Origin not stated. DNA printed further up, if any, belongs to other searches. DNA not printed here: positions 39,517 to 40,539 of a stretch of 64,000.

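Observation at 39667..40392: Paralogous pair of atypical GNAT-like proteins, each next to a cyclase paralog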

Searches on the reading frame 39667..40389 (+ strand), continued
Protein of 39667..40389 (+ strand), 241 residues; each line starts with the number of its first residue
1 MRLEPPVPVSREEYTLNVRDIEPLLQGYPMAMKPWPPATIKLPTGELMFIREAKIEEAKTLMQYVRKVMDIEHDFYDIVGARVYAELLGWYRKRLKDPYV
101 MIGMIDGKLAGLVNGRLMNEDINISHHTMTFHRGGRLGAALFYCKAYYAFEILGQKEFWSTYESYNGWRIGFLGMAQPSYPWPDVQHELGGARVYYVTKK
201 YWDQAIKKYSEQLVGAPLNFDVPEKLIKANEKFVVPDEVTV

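Call 45: find_encoding_contigs(protein=P0267, flank=8000, max_places=3)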
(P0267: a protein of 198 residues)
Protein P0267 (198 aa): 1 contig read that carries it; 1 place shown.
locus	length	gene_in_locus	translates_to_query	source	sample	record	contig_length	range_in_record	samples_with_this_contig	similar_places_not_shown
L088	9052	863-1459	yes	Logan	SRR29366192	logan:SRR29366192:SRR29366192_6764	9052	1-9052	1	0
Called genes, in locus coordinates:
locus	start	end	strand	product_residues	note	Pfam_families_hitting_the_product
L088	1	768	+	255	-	?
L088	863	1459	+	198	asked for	-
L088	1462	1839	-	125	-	PF13298:LigD_N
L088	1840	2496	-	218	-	PF00730:HhH-GPD, PF00633:HHH (weak)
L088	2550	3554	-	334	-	PF01384:PHO4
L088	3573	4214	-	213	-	PF01865:PhoU_div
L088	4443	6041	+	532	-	PF01435:Peptidase_M48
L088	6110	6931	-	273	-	PF14811:TPD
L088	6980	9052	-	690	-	?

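Call 46: find_encoding_contigs(protein=P0251, flank=8000, max_places=3)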
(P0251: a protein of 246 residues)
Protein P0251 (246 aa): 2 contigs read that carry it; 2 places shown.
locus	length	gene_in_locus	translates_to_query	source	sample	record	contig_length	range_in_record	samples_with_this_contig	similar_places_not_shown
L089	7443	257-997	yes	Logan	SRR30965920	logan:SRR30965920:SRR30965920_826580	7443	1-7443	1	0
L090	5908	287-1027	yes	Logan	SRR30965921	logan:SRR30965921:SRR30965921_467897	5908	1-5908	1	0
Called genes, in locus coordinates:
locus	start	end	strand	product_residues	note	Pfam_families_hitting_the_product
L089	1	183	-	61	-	?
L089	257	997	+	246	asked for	-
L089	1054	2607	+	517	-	PF01039:Carboxyl_trans, PF03255:ACCA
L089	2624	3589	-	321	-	PF08279:HTH_11, PF16917:BPL_LplA_LipB_2, PF03099:BPL_LplA_LipB, PF02237:BPL_C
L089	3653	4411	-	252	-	PF02361:CbiQ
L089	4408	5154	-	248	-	PF02463:SMC_N (weak), PF00005:ABC_tran, PF13304:AAA_21 (faint)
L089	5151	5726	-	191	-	PF02632:BioY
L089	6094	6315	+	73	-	PF13375:RnfC_N (weak), PF25973:BSH_CzcB (faint), PF00364:Biotin_lipoyl, PF25917:BSH_RND (weak), PF25997:BSH_YhbJ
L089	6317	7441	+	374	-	PF03977:OAD_beta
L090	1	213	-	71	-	?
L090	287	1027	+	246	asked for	-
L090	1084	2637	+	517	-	PF01039:Carboxyl_trans, PF03255:ACCA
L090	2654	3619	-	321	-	PF08279:HTH_11, PF16917:BPL_LplA_LipB_2, PF03099:BPL_LplA_LipB, PF02237:BPL_C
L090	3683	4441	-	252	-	PF02361:CbiQ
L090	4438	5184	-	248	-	PF02463:SMC_N (weak), PF00005:ABC_tran, PF13304:AAA_21 (faint)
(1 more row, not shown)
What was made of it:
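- A 41%-identical distant member has the same neighbours (call 46).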

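Call 47: search_protein_families(library=ncbifam, proteins=[L035:12302-13483:+, L035:10729-12348:+, L001:2313-3926:+, L089:1054-2604:+, L001:4776-5897:+, L035:7823-9208:+], max_evalue=0.00001)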
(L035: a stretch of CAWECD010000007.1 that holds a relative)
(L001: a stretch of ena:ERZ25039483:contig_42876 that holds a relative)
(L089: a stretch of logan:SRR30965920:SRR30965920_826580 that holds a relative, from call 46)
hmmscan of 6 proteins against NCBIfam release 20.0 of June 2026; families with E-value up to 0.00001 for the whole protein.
L035:12302-13483:+ (394 aa): 2 families
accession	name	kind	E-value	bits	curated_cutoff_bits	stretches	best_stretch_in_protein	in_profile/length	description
TIGR02714.1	amido_AtzD_TrzD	subfamily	2.3e-163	543.4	153.1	1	29-392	1-365/366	ring-opening amidohydrolase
NF052395.1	CyanAcHdlAtzD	equivalog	3.4e-140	467.1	360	1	29-392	2-363/364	cyanuric acid amidohydrolase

L035:10729-12348:+ (540 aa): 9 families
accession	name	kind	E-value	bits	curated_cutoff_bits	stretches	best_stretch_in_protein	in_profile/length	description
TIGR00515.1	accD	equivalog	2.6e-51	174.7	317.45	1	44-265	56-282/285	acetyl-CoA carboxylase, carboxyltransferase subunit beta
NF004344.0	PRK05724.1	equivalog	7.6e-45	153.5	357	1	282-536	54-315/319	acetyl-CoA carboxylase carboxyltransferase subunit alpha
NF041504.1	AccA_sub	subfamily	2.5e-43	148.3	300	1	288-534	3-256/257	carboxyltransferase subunit alpha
TIGR00513.1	accA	equivalog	2.5e-36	125.7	319.3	1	282-536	54-315/321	acetyl-CoA carboxylase carboxyl transferase subunit alpha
NF008971.0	PRK12319.1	equivalog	2e-28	99.7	406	1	344-533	70-255/256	acetyl-CoA carboxylase carboxyl transferase subunit alpha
TIGR01117.1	mmdA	subfamily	4.9e-16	58.6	998.8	1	38-191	24-169/512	methylmalonyl-CoA decarboxylase subunit alpha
TIGR03133.1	malonate_beta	equivalog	8.7e-13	48.2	278.15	1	46-182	7-142/274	biotin-independent malonate decarboxylase subunit beta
NF005530.0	PRK07189.1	equivalog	4.5e-12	45.7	228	1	46-180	17-150/303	biotin-independent malonate decarboxylase subunit beta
TIGR03134.1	malonate_gamma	equivalog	6e-10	39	237.15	1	375-528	82-241/258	biotin-independent malonate decarboxylase subunit gamma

L001:2313-3926:+ (538 aa): 9 families
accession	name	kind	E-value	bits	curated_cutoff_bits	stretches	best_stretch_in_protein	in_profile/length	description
TIGR01117.1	mmdA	subfamily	1.9e-234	779.2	998.8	1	29-538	3-512/512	methylmalonyl-CoA decarboxylase subunit alpha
NF005530.0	PRK07189.1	equivalog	1.1e-23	83.8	228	1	57-232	16-200/303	biotin-independent malonate decarboxylase subunit beta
TIGR00515.1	accD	equivalog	1.6e-23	83.4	317.45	1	56-230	56-243/285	acetyl-CoA carboxylase, carboxyltransferase subunit beta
TIGR03133.1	malonate_beta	equivalog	5.9e-23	81.5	278.15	1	58-226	7-183/274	biotin-independent malonate decarboxylase subunit beta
NF041504.1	AccA_sub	subfamily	2.6e-11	43.4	300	1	330-471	39-185/257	carboxyltransferase subunit alpha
NF004344.0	PRK05724.1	equivalog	6.5e-09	35.5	357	1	308-471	73-242/319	acetyl-CoA carboxylase carboxyltransferase subunit alpha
TIGR00513.1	accA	equivalog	2.5e-08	33.7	319.3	1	301-466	67-237/321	acetyl-CoA carboxylase carboxyl transferase subunit alpha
NF008971.0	PRK12319.1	equivalog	2.4e-07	30.6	406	1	310-473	22-191/256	acetyl-CoA carboxylase carboxyl transferase subunit alpha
TIGR03134.1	malonate_gamma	equivalog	1.9e-06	27.6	237.15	1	307-472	2-177/258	biotin-independent malonate decarboxylase subunit gamma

L089:1054-2604:+ (517 aa): 9 families
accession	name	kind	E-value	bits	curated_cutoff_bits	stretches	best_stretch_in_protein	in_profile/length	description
TIGR01117.1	mmdA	subfamily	1.3e-265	882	998.8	1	5-517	1-512/512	methylmalonyl-CoA decarboxylase subunit alpha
NF005530.0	PRK07189.1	equivalog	3.3e-22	78.9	228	1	34-207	15-196/303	biotin-independent malonate decarboxylase subunit beta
TIGR03133.1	malonate_beta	equivalog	1.6e-21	76.8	278.15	1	35-206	6-185/274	biotin-independent malonate decarboxylase subunit beta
TIGR00515.1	accD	equivalog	8.1e-20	71.3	317.45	1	34-209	56-244/285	acetyl-CoA carboxylase, carboxyltransferase subunit beta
NF041504.1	AccA_sub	subfamily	2.1e-14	53.5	300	1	328-455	68-191/257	carboxyltransferase subunit alpha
NF004344.0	PRK05724.1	equivalog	1e-11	44.7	357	1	342-454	139-247/319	acetyl-CoA carboxylase carboxyltransferase subunit alpha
TIGR00513.1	accA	equivalog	4.5e-10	39.4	319.3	1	338-448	135-241/321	acetyl-CoA carboxylase carboxyl transferase subunit alpha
NF008971.0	PRK12319.1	equivalog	6.1e-09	35.8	406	1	341-459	85-198/256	acetyl-CoA carboxylase carboxyl transferase subunit alpha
TIGR03134.1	malonate_gamma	equivalog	7.4e-09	35.5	237.15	1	287-441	4-169/258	biotin-independent malonate decarboxylase subunit gamma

L001:4776-5897:+ (374 aa): 5 families
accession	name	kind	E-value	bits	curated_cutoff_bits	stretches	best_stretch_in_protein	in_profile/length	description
TIGR01109.1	Na_pump_decarbB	subfamily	6.1e-128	426.8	190.6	1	21-365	3-354/354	sodium ion-translocating decarboxylase subunit beta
NF012019.0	PRK15475.1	subfamily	1.7e-108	363.5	822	2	65-368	120-428/433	oxaloacetate decarboxylase subunit beta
NF012020.0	PRK15476.1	subfamily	1.9e-108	363.3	820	2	65-368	120-428/433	oxaloacetate decarboxylase subunit beta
NF012021.0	PRK15477.1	subfamily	2.1e-108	363.2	824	2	66-368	121-428/433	oxaloacetate decarboxylase subunit beta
TIGR03136.1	malonate_biotin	equivalog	8.4e-45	153.7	596.9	1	67-370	93-396/399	Na+-transporting malonate decarboxylase, carboxybiotin decarboxylase subunit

L035:7823-9208:+ (462 aa): 33 families (the best 25 are shown)
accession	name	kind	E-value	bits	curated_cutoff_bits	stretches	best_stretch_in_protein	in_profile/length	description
TIGR02033.1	D-hydantoinase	equivalog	2.2e-139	465.3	393.25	1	1-454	1-454/454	dihydropyrimidinase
NF009941.0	PRK13404.1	subfamily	6.5e-121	404.3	647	1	2-456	7-463/478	dihydropyrimidinase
TIGR03178.1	allantoinase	equivalog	3.5e-70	237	357.85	1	1-445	2-433/441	allantoinase AllB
NF004839.0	PRK06189.1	equivalog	2.2e-65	221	631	1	1-443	5-437/451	allantoinase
NF002668.0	PRK02382.1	equivalog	4.2e-62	210.3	452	1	15-452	12-426/436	dihydroorotase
TIGR00857.1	pyrC_multi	subfamily_domain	5e-58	197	279.05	1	14-439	5-411/412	dihydroorotase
NF058539.1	ergo_uti2_ErtD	equivalog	7.3e-57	193.2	650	1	3-452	6-445/449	hydantoin-5-propionate amidohydrolase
NF058538.1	ergo_util_ErtD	equivalog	7.8e-53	179.9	600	1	13-452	14-444/446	hydantoin-5-propionate amidohydrolase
NF005751.0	PRK07575.1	equivalog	4.1e-50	170.5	529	1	2-444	6-427/440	dihydroorotase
NF006559.0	PRK09060.1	equivalog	1.1e-48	165.7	482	1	1-444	7-429/444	dihydroorotase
NF005960.0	PRK08044.1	equivalog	4.1e-46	157.6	688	2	153-420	160-416/453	allantoinase AllB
NF006836.0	PRK09357.1-1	equivalog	6e-43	147.1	538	1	2-442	5-429/432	dihydroorotase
NF006841.0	PRK09357.2-2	equivalog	4.7e-40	137.5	640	1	9-436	10-416/421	dihydroorotase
NF006845.0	PRK09357.2-6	equivalog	3.7e-37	128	728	2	164-420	165-408/428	dihydroorotase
NF006837.0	PRK09357.1-2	equivalog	5.1e-37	127.5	575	1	2-434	4-419/428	dihydroorotase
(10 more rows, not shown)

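Call 59: search_protein_families(library=pfam, alignment_id=A2, max_evalue=5)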
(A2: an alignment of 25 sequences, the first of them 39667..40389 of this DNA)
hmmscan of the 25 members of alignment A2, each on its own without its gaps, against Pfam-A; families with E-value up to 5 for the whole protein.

A. member 1, window:39667-40389:+ (241 aa): 0 families

B. families by the number of members that match (of 25 scanned): 8 families
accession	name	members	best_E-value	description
PF06289.16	FlbD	3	0.009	Flagellar and Swarming motility proteins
PF00583.31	Acetyltransf_1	3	0.0096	Acetyltransferase (GNAT) family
PF21273.3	SNX17-27-31_F1_FERM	1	0.065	Sortin nexin 17/27/31, FERM domain, F1 lobe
PF02196.21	RBD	1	0.12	Raf-like Ras-binding domain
PF00018.34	SH3_1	1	0.12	SH3 domain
PF06620.16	DUF1150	1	0.14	Protein of unknown function (DUF1150)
PF16320.10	Ribosomal_L12_N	1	0.24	Ribosomal protein L7/L12 dimerisation domain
PF09409.15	PUB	1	0.24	PUB domain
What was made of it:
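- Three of 25 diverse members give faint Acetyltransf_1 hits (call 59).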

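Call 69: search_solved_structures(query=L035:12302-13483:+, max_evalue=1e-10)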
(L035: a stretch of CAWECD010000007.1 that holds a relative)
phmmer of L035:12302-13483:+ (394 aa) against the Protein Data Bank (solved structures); distinct sequences matched with E-value up to 1e-10: 7.
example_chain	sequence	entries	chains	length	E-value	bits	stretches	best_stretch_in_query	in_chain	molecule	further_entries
5hwe_A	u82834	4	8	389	2.1e-177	593.3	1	24-394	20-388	Barbiturase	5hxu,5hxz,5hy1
5t13_A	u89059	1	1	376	1.8e-92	313.7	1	30-390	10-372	Cyanuric acid amidohydrolase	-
6bum_A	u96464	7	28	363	1.7e-87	297.4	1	26-390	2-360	Cyanuric acid amidohydrolase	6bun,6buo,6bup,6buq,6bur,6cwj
6dhj_A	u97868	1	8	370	2.7e-87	296.7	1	27-390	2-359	Cyanuric acid amidohydrolase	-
4bvq_A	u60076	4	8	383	3.7e-76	260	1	26-390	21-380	CYANURIC ACID AMIDOHYDROLASE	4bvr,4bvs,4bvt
4nq3_A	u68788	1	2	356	6.3e-65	223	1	31-390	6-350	Cyanuric acid amidohydrolase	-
5hy0_A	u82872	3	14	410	3.7e-55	190.9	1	40-391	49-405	Ring-opening amidohydrolase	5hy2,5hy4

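Call 70: search_solved_structures(query=L035:12302-13483:+, max_evalue=1e-100, show_alignments=1)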
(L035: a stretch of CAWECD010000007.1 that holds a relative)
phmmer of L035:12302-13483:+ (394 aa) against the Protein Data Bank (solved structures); distinct sequences matched with E-value up to 1e-100: 1.
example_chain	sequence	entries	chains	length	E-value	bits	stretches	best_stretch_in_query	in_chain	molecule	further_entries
5hwe_A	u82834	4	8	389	2.1e-177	593.3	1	24-394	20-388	Barbiturase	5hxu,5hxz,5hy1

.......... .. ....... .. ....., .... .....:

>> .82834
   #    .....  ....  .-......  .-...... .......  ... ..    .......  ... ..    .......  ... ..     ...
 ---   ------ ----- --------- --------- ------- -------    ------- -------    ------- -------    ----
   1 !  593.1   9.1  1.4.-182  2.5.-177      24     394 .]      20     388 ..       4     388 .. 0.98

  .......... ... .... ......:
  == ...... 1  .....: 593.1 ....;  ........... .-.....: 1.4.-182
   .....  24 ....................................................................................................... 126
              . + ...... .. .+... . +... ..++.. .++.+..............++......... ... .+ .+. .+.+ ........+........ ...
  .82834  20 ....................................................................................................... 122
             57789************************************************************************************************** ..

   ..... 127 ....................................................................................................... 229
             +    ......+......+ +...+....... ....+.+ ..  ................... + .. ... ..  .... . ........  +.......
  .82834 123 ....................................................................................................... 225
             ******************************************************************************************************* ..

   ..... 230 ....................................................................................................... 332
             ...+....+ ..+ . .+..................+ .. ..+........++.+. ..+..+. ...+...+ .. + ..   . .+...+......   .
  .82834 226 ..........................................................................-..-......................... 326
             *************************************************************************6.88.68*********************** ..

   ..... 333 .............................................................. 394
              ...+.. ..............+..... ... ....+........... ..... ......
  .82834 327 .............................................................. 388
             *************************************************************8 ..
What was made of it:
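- It scores 593 bits and is about 70% identical to PDB 5hwe, against 314 bits or less to cyanuric acid hydrolases (calls 69, 70).
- Tried and rejected: However, that protein is about twice as similar to crystallised barbiturase as to any cyanuric acid hydrolase (calls 69, 70), and the linked carboxyltransferases are acyl-CoA types.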
